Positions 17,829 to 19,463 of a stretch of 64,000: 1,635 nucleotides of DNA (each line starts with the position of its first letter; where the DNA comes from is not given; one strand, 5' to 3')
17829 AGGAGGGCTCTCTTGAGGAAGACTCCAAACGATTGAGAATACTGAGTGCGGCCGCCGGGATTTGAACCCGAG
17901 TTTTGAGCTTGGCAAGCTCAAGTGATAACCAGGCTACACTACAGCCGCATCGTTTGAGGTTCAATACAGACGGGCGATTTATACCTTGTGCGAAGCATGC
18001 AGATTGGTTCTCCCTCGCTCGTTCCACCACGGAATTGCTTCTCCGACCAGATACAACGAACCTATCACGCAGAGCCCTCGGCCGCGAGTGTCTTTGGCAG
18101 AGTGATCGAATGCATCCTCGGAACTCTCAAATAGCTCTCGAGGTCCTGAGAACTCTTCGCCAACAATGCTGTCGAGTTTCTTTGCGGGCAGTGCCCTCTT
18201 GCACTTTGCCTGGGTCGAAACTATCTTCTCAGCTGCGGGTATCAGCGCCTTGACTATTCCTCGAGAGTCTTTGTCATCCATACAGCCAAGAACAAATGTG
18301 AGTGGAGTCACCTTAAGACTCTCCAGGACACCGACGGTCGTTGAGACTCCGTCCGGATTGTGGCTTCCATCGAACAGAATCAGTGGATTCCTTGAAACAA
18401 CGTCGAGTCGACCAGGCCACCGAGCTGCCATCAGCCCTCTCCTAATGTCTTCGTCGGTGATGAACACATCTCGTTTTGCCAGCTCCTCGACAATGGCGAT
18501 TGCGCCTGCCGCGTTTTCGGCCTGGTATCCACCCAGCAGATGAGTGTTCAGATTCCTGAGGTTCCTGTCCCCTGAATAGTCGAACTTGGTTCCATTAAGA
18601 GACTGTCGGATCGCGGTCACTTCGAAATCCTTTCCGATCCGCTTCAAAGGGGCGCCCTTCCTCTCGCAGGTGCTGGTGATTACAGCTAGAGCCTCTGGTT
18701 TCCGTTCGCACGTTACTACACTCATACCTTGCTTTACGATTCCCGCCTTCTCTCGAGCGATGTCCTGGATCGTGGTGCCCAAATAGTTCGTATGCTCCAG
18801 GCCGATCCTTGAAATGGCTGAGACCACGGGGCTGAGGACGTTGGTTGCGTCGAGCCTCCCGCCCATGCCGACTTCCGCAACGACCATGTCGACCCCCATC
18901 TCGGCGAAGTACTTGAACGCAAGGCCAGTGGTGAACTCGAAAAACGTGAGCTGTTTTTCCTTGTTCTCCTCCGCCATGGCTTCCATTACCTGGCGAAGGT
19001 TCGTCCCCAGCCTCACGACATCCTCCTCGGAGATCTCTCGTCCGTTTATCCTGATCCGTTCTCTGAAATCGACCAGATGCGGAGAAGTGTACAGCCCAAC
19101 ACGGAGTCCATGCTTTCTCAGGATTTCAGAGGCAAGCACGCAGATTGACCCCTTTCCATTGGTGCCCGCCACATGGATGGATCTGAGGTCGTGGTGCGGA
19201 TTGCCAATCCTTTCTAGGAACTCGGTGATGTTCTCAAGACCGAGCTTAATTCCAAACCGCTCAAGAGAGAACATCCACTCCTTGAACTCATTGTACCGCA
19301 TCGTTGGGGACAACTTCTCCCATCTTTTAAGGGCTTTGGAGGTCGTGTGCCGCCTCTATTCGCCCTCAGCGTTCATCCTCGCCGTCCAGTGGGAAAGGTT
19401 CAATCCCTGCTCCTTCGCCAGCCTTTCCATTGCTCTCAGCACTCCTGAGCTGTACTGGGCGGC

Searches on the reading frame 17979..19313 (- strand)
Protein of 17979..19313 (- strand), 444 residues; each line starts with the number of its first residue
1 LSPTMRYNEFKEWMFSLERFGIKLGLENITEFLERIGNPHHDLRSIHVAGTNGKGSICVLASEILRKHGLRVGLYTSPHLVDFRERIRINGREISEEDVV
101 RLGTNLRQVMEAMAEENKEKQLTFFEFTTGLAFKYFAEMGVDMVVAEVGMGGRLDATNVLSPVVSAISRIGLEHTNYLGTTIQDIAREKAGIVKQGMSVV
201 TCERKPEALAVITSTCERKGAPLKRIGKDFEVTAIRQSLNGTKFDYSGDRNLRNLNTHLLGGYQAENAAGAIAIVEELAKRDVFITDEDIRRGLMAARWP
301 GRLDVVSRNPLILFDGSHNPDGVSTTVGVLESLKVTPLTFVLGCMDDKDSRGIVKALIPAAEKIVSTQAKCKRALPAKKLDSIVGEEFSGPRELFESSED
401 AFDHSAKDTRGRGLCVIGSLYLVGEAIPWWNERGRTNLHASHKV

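Call 20: search_protein_families(library=pfam, proteins=[window:17979-19313:-])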
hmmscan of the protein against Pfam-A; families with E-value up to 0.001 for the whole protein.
window:17979-19313:- (444 aa): 2 families
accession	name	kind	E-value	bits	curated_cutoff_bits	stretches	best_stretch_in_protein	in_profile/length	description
PF08245.18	Mur_ligase_M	-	5.7e-12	46.5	24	1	48-274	1-199/200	Mur ligase middle domain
PF02875.26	Mur_ligase_C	-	1e-10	43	28.4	1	301-417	1-124/127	Mur ligase, glutamate ligase domain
